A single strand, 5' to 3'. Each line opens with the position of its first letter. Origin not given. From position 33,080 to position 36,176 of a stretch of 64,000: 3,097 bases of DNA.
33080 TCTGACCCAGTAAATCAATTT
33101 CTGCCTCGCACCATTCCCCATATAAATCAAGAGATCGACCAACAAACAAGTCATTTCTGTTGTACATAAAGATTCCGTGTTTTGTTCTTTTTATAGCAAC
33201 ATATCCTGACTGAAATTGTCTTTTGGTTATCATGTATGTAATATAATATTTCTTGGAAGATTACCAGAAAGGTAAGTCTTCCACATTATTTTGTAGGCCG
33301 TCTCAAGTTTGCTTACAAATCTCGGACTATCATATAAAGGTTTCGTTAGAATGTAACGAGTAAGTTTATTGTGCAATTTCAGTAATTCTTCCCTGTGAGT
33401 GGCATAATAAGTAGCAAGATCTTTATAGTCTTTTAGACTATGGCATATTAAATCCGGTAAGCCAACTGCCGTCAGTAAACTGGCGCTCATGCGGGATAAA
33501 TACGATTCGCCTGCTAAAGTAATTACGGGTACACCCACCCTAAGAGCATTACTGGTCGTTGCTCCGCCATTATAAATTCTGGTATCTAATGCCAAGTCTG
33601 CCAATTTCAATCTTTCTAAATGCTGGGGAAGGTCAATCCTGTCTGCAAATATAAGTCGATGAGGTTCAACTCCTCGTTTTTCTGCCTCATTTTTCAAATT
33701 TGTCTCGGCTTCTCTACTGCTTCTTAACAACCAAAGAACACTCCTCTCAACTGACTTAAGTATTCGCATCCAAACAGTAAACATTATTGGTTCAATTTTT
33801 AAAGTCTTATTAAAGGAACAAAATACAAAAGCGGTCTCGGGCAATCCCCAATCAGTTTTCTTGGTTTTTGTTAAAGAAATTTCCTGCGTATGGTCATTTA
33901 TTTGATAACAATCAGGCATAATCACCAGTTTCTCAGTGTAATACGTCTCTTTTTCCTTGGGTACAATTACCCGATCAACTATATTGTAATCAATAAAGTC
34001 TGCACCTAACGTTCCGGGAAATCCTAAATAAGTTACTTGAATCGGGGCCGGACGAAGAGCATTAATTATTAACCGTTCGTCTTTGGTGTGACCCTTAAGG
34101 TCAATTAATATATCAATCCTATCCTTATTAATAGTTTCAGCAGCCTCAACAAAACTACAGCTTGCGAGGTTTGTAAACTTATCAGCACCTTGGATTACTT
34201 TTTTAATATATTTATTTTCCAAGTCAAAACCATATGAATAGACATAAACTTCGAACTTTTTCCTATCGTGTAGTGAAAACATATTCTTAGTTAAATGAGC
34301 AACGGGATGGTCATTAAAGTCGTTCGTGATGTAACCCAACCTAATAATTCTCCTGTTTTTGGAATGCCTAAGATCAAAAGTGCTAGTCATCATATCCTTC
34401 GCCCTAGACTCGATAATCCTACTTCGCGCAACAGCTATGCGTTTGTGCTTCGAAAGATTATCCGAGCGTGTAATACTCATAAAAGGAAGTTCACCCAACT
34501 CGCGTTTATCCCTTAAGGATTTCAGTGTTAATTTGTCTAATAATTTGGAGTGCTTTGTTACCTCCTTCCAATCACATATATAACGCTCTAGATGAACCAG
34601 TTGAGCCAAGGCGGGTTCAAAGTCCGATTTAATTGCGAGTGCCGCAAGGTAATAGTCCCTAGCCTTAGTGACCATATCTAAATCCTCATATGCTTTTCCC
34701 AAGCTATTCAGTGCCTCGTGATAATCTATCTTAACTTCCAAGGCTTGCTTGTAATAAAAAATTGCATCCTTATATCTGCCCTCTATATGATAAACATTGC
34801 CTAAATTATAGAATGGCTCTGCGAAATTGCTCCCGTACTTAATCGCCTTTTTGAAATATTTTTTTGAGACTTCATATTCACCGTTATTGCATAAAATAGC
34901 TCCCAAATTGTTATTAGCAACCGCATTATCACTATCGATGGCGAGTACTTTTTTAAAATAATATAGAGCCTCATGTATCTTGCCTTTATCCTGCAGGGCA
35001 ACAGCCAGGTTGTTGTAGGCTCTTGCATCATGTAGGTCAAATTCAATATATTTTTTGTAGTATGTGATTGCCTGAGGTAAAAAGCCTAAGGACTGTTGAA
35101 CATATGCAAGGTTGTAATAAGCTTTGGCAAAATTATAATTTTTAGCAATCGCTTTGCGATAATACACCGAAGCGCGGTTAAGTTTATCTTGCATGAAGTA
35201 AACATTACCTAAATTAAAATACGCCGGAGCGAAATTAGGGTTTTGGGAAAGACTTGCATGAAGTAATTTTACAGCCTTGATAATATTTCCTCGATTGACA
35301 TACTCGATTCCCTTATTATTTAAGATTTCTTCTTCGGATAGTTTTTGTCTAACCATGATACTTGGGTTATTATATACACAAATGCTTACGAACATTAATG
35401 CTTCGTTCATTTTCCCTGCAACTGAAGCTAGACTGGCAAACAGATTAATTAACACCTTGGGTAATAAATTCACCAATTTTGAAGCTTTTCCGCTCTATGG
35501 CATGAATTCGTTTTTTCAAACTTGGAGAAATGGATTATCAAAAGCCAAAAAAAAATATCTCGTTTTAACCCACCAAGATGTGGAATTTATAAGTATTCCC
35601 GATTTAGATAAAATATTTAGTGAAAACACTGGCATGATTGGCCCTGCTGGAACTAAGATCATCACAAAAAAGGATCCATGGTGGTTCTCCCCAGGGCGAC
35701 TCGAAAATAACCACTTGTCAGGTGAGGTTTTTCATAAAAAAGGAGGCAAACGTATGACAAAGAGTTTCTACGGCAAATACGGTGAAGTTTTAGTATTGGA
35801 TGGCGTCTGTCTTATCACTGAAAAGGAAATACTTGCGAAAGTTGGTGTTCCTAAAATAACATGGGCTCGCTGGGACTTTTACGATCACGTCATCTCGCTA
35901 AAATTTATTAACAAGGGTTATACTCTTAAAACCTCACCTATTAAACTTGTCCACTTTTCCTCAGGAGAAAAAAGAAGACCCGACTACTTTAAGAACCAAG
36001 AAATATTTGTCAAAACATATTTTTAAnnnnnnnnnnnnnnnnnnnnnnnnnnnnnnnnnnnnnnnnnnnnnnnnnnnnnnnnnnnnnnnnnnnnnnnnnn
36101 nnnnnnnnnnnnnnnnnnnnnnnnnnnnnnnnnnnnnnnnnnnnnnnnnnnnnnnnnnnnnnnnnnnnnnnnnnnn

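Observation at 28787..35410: Translationally coupled operon of three GT41 O-GlcNAc-transferase-like TPR glycosyltransferases with an embedded FkbM methyltransferase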

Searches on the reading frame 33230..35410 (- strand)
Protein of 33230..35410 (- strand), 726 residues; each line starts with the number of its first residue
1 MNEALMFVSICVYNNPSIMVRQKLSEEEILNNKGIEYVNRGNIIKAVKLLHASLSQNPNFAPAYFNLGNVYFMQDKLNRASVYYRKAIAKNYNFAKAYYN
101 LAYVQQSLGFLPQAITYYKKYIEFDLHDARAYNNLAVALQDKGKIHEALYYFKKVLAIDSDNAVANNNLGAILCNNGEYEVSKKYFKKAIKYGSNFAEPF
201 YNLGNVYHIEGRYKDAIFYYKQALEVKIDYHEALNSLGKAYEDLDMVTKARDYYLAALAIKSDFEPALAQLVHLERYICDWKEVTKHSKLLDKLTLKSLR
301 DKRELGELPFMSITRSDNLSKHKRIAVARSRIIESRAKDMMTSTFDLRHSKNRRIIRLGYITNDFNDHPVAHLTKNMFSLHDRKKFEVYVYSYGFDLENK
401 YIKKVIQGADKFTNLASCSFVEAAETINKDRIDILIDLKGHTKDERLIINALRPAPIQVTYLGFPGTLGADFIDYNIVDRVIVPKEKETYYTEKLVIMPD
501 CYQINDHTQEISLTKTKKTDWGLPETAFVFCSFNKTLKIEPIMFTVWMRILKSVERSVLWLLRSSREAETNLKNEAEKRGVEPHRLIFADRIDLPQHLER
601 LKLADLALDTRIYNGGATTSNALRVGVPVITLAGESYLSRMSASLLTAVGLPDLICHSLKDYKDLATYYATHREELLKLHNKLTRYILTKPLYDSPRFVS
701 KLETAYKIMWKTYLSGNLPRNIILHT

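Call 5: search_protein_families(library=pfam, proteins=[window:33230-35410:-], max_evalue=0.01)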
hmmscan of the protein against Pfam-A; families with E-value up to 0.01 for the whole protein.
window:33230-35410:- (726 aa): 19 families
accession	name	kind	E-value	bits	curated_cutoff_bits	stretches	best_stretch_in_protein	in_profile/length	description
PF13844.12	Glyco_transf_41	-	1e-92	311.6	25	2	278-512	1-238/543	Glycosyl transferase family 41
PF00515.34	TPR_1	-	5.3e-38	127.8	27.8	5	197-226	1-30/34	Tetratricopeptide repeat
PF07719.23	TPR_2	-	1.8e-35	118.6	27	4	197-225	1-29/34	Tetratricopeptide repeat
PF13431.12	TPR_17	-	2e-28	96.7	24.4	5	151-180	1-30/34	Tetratricopeptide repeat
PF13181.12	TPR_8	-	1.9e-26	90.4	25.7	2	198-226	2-30/34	Tetratricopeptide repeat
PF13414.12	TPR_11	-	5e-25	87.4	26.8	5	204-244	1-41/42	TPR repeat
PF13424.12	TPR_12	-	1.2e-24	86.7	30.1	3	163-226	3-74/77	Tetratricopeptide repeat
PF13374.12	TPR_10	-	6e-20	71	27.5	1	129-158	2-31/42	Tetratricopeptide repeat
PF13432.12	TPR_16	-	2.1e-18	66.8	32.7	3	99-163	1-65/65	Tetratricopeptide repeat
PF14559.12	TPR_19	-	1.4e-16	61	25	3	41-101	5-64/68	Tetratricopeptide repeat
PF13428.12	TPR_14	-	4.8e-12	45.7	23.5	0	63-103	3-43/44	Tetratricopeptide repeat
PF13176.12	TPR_7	-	9.1e-10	38.3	27.9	0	201-227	3-29/36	Tetratricopeptide repeat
PF24575.1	TPR_Slam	-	8.3e-07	29.8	35.2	0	135-185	53-103/104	Surface lipoprotein assembly modifier, N-terminal TPR repeats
PF25063.1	ARM_TT21_C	-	1.8e-05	25.1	35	0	170-227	102-159/209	Tetratricopeptide repeat protein 21 C-terminal ARM domain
PF13174.12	TPR_6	-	0.00011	23.1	26.3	0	63-90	2-29/33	Tetratricopeptide repeat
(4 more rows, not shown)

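Call 18: search_protein_families(library=ncbifam, proteins=[window:33230-35410:-], max_evalue=0.001)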
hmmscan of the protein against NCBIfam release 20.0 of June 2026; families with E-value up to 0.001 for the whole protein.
window:33230-35410:- (726 aa): 25 families
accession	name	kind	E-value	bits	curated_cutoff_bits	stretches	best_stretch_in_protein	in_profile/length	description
NF040959.1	MamA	equivalog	7.8e-27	94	200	2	95-246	37-188/204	magnetosome protein MamA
TIGR02521.1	type_IV_pilW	equivalog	7e-25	87.9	154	2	95-293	31-231/234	type IV pilus biogenesis/stability protein PilW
TIGR02917.1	PEP_TPR_lipo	equivalog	5.4e-20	70.9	312.2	2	37-188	746-896/899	XrtA/PEP-CTERM system TPR-repeat protein PrsT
NF033762.1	social_mot_Tgl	equivalog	1.1e-19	70.8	225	2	130-240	32-145/252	social motility TPR repeat lipoprotein Tgl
NF033758.1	gliding_GltE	equivalog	1.8e-15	56.8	225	2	50-233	75-258/411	adventurous gliding motility TPR repeat lipoprotein GltE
NF033920.0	C39_PA2778_fam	equivalog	4.1e-14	52.6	150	1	41-116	170-245/255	PA2778 family cysteine peptidase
NF002725.1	PRK02603.1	equivalog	2.1e-10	40.9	143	1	129-213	35-122/173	photosystem I assembly protein Ycf3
NF053607.1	CHU_0125_OmpA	equivalog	1.9e-09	36.6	620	0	175-265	31-121/639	CHU_0125 family OmpA-like outer membrane integrity protein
NF008756.0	PRK11788.1-4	equivalog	2.8e-09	36.5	474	1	34-272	42-292/389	lipopolysaccharide assembly protein LapB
NF047371.1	FlcA_CTERM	equivalog_domain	3.9e-09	35.5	300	2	52-157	429-535/646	periplasmic flagellar collar protein FlcA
NF047507.1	TPR_BatC_Lepto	exception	1.9e-08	34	175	2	153-276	14-141/214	TPR repeat-containing protein BatC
TIGR02552.1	LcrH_SycD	equivalog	1.3e-07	31.4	104.8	1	175-262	30-117/136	SycD/LcrH family type III secretion system chaperone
NF008757.0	PRK11788.1-5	equivalog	2.5e-07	30.2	363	1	94-274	106-292/388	lipopolysaccharide assembly protein LapB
TIGR03939.1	PGA_TPR_OMP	equivalog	1.1e-06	27.2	366.65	1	113-249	71-206/800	poly-beta-1,6 N-acetyl-D-glucosamine export porin PgaA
NF053520.1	HK_Porph_FimS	equivalog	2.1e-06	26.3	600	0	57-125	117-194/618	sensor histidine kinase FimS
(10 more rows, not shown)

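Call 86: predict_structure(alignment_id=A3)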
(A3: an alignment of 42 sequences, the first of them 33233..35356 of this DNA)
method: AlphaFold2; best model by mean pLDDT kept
length: 708 residues; sequences in the alignment: 42
mean_pLDDT: 89.5   pTM: 0.85
mean pLDDT of the five models: 89.5, 88.7, 83.9, 83.2, 81.7
residues with pLDDT >= 90: 467; 70-90: 186; 50-70: 51; < 50: 4
segments of 3 or more residues with pLDDT < 50: 1-3
pLDDT, mean of each block of 10 residues (from residue 1): 73 95 94 96 97 95 97 94 96 95 94 94 86 94 94 88 94 93 96 92 97 97 93 98 96 94 95 94 87 84 87 83 62 74 76 74 94 81 83 90 90 92 66 91 68 87 88 89 72 89 94 91 94 96 93 97 97 90 95 70 91 87 89 94 97 96 92 87 94 93 88
secondary structure, 60 per line:
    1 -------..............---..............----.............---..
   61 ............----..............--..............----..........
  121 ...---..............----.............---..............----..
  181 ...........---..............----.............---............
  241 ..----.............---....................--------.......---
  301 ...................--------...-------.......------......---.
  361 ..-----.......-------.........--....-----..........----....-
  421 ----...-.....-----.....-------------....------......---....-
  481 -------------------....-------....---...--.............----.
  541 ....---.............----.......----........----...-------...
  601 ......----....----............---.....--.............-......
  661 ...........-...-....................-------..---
elements in order (helices of 4 or more, strands of 3 or more residues): H8-21 H25-38 H43-55 H59-72 H77-90 H93-106 H111-123 H127-140 H145-157 H161-174 H179-191 H195-208 H213-225 H229-242 H247-259 H263-282 H291-297 H301-319 E338-344 H351-356 E368-374 H382-390 E393-396 H402-411 E416-419 H429-433 E439-443 E457-460 H467-472 E476-479 H500-503 E511-514 H523-535 E540-544 H548-560 E568-571 H576-583 E588-590 H598-606 E611-614 H619-630 H641-653 H655-671 H677-696

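Call 88: fold_search(model_id=the predicted structure, library=pdb)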
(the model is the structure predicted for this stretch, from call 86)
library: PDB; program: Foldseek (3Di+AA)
matches with E <= 10: 1773; with E <= 0.001: 587
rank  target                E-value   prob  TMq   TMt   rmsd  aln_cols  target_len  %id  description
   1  7ntf_B                2.4e-40  1.00  0.75  0.65   9.0       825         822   28  Cryo-EM structure of unliganded O-GlcNAc transferase (released 2021-11-17)
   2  7ntf_A                5.6e-38  1.00  0.72  0.57  10.0       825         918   28  Cryo-EM structure of unliganded O-GlcNAc transferase (released 2021-11-17)
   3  4gyy_A                8.9e-38  1.00  0.79  0.80   3.0       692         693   29  Crystal structure of human O-GlcNAc Transferase with UDP-5SGlcNAc and a peptide substrate (released 2012-10-31)
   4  5a01_A                1.2e-37  1.00  0.78  0.81   3.2       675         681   29  O-GlcNAc transferase from Drososphila melanogaster (released 2016-04-27)
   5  7yeh_A                1.3e-37  1.00  0.68  0.48  10.3       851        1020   27  Cryo-EM structure of human OGT-OGA complex (released 2023-07-12)
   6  7yea_A                1.4e-37  1.00  0.76  0.55   6.8       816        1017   27  Human O-GlcNAc transferase Dimer (released 2023-07-12)
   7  8fe6_A                1.5e-37  1.00  0.76  0.77   3.9       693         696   28  Crystal structure of human O-GlcNAc transferase (OGT) in complex with an exosite-binding peptide and UDP-GlcNAc (released 2023-08-09)
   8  5bnw_A                2.7e-37  1.00  0.78  0.79   3.4       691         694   28  The active site of O-GlcNAc transferase imposes constraints on substrate sequence (released 2015-08-05)
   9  8dth_B                3.8e-37  1.00  0.62  0.62  10.4       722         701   26  Cryo-EM structure of Arabidopsis SPY alternative conformation 2 (released 2023-03-08)
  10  4gyw_A                4.0e-37  1.00  0.78  0.79   3.4       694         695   28  Crystal structure of human O-GlcNAc Transferase in complex with UDP and a glycopeptide (released 2012-10-31)
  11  6e37_A                5.4e-37  1.00  0.78  0.80   3.5       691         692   29  O-GlcNAc Transferase in complex with covalent inhibitor (released 2019-11-06)
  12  8fe7_A                7.1e-37  1.00  0.77  0.77   3.8       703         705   28  Crystal structure of human O-GlcNAc transferase (OGT) in complex with an exosite-binding peptide (SMG9) and UDP-GlcNAc (released 2023-08-09)
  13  4gz5_A                8.7e-37  1.00  0.76  0.77   4.3       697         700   28  Crystal structure of human O-GlcNAc Transferase with UDP-GlcNAc (released 2012-10-31)
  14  5hgv_A                9.0e-37  1.00  0.78  0.79   3.9       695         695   28  Structure of an O-GlcNAc transferase point mutant, D554N in complex with peptide (released 2016-09-14)
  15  4n39_A                1.1e-36  1.00  0.77  0.78   3.8       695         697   28  Crystal structure of human O-GlcNAc transferase bound to a peptide from HCF-1 pro-repeat 2 (11-26) (released 2014-01-01)
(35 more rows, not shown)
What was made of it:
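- On CAZy GT41 / Pfam PF13844 (OGT-SPY family): The OGT3 AF2 model (pLDDT 89.5) has 8.5 TPRs plus GT-B and TM 0.79-0.80 to 4gyy_A (calls 86, 88).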

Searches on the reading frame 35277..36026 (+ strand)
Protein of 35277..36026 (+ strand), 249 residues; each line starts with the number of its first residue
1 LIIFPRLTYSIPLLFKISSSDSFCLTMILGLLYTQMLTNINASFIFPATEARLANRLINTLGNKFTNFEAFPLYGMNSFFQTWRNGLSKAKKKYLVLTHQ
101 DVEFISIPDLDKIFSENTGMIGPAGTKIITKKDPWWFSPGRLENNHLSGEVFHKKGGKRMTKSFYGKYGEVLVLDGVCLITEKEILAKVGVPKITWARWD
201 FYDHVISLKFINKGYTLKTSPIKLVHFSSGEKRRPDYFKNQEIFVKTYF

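Call 5: search_protein_families(library=pfam, proteins=[window:35277-36026:+], max_evalue=0.01)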
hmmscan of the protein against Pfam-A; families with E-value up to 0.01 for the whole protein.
window:35277-36026:+ (249 aa): 1 family
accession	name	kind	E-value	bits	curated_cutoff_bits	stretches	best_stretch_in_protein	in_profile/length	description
PF13712.12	Glyco_tranf_2_5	-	1.6e-15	57.8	27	1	66-248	28-210/210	Glycosyltransferase like family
